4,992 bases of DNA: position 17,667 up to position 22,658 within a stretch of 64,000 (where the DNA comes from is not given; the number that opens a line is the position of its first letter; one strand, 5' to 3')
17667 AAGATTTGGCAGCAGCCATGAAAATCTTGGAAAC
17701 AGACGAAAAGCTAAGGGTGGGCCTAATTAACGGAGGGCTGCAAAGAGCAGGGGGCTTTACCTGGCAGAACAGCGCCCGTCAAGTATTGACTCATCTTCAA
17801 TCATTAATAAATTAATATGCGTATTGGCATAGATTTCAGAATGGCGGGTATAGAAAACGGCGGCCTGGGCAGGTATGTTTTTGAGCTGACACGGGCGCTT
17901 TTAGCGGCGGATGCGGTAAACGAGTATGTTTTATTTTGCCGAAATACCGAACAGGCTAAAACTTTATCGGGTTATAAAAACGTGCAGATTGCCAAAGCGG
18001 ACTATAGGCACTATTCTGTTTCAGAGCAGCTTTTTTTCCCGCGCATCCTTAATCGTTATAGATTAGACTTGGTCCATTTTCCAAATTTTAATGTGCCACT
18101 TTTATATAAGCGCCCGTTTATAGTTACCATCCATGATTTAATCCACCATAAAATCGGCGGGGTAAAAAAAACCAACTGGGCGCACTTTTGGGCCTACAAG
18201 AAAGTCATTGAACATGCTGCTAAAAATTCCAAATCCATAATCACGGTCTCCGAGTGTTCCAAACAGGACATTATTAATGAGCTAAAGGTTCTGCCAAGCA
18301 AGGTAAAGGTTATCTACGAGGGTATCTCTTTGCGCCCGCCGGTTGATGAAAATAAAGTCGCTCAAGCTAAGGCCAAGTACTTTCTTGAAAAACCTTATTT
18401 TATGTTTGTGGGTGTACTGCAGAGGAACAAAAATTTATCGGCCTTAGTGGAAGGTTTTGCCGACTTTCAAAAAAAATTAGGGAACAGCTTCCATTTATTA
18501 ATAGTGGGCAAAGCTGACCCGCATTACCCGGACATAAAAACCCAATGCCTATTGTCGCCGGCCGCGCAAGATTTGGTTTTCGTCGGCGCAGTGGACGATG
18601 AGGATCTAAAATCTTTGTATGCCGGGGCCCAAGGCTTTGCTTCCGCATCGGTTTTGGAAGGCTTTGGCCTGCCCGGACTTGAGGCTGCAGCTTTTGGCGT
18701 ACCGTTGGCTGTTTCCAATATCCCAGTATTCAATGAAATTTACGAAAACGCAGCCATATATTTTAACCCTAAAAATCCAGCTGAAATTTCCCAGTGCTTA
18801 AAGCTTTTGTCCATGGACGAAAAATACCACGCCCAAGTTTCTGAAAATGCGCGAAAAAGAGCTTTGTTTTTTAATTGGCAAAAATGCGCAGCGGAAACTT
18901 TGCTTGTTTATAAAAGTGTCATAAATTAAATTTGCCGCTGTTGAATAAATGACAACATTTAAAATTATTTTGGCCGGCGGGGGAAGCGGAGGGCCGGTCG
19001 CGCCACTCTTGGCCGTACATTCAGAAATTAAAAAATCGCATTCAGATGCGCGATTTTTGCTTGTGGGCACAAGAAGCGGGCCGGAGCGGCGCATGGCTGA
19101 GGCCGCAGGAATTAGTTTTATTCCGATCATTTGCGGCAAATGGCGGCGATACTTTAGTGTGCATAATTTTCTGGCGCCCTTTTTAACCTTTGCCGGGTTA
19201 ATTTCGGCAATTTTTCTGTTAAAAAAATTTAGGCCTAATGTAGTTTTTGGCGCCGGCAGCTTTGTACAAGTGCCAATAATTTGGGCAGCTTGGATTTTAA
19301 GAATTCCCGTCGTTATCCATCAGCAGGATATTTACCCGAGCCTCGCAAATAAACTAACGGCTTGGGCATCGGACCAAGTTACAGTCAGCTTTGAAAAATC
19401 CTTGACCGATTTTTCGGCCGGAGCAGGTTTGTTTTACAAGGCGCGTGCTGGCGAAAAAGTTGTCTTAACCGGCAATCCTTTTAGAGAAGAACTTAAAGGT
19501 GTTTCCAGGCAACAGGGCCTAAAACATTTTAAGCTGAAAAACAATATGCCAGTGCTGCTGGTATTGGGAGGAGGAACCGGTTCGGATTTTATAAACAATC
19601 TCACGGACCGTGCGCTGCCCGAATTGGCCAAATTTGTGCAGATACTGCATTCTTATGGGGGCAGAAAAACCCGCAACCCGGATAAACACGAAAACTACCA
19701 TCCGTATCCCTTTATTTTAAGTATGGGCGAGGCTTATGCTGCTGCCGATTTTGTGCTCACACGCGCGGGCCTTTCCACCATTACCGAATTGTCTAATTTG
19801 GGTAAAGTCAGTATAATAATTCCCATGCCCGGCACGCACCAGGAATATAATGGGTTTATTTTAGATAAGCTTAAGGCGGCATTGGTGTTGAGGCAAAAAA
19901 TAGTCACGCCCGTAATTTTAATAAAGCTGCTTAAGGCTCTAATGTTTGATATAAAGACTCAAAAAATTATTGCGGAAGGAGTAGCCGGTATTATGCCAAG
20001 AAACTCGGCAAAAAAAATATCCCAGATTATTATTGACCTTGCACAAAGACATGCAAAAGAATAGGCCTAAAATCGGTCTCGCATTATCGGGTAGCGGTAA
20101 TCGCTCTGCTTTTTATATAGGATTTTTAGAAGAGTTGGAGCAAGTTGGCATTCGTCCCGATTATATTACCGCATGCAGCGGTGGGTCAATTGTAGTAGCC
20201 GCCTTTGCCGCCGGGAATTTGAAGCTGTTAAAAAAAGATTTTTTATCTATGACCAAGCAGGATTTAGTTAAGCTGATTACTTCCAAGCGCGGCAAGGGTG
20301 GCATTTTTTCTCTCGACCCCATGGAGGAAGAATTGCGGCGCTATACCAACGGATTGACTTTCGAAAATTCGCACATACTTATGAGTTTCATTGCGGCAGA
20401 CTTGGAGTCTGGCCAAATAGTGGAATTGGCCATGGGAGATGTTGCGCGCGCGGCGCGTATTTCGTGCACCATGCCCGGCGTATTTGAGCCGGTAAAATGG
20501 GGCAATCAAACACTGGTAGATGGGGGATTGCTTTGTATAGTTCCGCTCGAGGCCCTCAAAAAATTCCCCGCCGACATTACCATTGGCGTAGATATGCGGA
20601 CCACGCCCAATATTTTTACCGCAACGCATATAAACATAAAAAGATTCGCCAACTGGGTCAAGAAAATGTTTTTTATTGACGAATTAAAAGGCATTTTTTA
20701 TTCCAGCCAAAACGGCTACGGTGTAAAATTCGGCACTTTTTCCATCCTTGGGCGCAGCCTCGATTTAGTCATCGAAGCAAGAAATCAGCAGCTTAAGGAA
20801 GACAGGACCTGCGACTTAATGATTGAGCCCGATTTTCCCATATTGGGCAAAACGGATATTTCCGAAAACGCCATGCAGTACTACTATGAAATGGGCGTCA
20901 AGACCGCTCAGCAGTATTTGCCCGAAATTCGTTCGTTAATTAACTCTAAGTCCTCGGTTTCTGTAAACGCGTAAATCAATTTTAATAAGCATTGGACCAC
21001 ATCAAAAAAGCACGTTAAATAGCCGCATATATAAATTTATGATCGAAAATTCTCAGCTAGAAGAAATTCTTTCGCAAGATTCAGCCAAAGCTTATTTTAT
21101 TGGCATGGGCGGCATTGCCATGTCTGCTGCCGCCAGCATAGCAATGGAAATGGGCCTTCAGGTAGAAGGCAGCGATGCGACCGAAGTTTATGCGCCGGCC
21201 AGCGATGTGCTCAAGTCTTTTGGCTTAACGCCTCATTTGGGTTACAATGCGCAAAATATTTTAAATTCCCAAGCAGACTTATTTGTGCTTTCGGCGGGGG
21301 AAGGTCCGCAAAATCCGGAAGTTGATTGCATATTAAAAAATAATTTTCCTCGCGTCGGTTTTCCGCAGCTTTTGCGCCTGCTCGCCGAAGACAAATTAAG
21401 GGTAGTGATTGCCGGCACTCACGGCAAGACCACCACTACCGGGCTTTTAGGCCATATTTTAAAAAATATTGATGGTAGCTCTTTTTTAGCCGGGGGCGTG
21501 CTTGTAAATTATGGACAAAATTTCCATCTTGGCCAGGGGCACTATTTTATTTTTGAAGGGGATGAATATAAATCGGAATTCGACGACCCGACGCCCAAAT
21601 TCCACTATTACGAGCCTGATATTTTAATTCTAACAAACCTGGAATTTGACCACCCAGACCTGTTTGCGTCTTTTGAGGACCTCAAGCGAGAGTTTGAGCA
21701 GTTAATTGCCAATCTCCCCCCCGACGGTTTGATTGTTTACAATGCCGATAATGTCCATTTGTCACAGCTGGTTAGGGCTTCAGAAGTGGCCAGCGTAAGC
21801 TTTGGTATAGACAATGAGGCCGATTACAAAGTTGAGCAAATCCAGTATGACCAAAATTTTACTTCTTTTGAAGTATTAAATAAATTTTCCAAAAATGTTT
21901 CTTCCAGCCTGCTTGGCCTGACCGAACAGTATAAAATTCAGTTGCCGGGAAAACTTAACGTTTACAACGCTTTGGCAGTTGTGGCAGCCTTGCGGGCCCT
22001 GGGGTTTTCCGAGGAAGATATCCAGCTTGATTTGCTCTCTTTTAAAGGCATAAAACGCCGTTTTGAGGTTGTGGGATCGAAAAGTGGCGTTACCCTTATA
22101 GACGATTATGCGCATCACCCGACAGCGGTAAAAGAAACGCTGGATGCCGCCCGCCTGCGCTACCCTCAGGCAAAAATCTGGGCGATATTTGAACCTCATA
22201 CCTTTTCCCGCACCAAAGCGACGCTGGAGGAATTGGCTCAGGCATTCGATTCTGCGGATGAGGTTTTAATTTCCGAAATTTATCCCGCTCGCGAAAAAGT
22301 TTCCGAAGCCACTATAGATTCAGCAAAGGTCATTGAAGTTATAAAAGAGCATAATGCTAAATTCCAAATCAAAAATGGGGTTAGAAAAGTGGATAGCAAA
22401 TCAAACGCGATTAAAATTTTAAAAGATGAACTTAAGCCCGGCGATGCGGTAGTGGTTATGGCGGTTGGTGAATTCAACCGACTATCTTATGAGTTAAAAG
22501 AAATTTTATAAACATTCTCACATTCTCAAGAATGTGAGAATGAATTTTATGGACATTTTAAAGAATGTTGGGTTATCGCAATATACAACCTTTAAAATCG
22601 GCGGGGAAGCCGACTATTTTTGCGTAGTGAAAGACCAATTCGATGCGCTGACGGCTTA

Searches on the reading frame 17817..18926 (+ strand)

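Call 8: search_protein_families(library=pfam, proteins=[window:17817-18926:+], max_evalue=0.001)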
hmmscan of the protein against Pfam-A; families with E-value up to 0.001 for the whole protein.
window:17817-18926:+ (370 aa): 6 families
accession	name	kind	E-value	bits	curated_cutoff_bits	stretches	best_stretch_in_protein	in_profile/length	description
PF00534.26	Glycos_transf_1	-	5e-25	88.5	26.4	1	189-348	12-172/172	Glycosyl transferases group 1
PF13692.12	Glyco_trans_1_4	-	2.6e-18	67.1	27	1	193-331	2-139/142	Glycosyl transferases group 1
PF13439.12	Glyco_transf_4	-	1.3e-16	61.5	28.5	1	15-172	2-168/170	Glycosyltransferase Family 4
PF20706.3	GT4-conflict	-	2e-06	27.5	26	1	189-301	194-312/385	Family 4 Glycosyltransferase in conflict systems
PF13579.12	Glyco_trans_4_4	-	1.7e-05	25.7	29.7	1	15-167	1-156/158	Glycosyl transferase 4-like domain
PF13524.12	Glyco_trans_1_2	-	0.00079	19.8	25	0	225-355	15-136/144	Glycosyl transferase-like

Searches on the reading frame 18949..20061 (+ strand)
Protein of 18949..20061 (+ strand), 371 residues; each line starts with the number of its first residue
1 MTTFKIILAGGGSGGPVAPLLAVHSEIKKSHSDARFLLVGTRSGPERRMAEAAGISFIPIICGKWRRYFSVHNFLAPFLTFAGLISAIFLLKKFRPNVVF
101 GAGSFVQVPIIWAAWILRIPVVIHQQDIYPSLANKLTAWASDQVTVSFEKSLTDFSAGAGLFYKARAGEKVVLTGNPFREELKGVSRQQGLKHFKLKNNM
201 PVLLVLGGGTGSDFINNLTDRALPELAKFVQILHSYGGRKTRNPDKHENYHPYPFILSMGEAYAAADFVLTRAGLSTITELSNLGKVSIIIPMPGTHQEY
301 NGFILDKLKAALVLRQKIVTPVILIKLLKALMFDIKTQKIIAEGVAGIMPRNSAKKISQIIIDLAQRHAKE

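Call 8: search_protein_families(library=pfam, proteins=[window:18949-20061:+], max_evalue=0.001)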
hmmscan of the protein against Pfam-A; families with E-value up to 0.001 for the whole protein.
window:18949-20061:+ (371 aa): 2 families
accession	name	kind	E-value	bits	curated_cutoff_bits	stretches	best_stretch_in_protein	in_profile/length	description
PF03033.26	Glyco_transf_28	-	9.6e-29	100.7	26.2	1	6-144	1-137/139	Glycosyltransferase family 28 N-terminal domain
PF04101.22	Glyco_tran_28_C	-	4e-25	89.2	22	1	202-339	1-148/166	Glycosyltransferase family 28 C-terminal domain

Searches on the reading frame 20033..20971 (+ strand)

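Call 8: search_protein_families(library=pfam, proteins=[window:20033-20971:+], max_evalue=0.001)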
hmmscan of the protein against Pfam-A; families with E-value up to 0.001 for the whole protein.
window:20033-20971:+ (313 aa): 1 family
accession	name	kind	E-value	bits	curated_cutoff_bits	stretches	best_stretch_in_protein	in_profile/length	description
PF01734.28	Patatin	-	2.7e-27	96.7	27.7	1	16-174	1-189/191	Patatin-like phospholipase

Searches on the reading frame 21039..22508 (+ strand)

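Call 8: search_protein_families(library=pfam, proteins=[window:21039-22508:+], max_evalue=0.001)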
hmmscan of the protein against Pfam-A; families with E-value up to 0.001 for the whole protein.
window:21039-22508:+ (490 aa): 3 families
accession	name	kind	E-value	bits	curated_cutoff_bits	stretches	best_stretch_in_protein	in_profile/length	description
PF08245.18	Mur_ligase_M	-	1.3e-26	94.2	24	1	124-317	1-199/200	Mur ligase middle domain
PF02875.26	Mur_ligase_C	-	2.6e-21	77.2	28.4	1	340-475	1-125/127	Mur ligase, glutamate ligase domain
PF01225.30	Mur_ligase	-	6.5e-09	36.5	21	1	19-118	3-93/95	Mur ligase family, catalytic domain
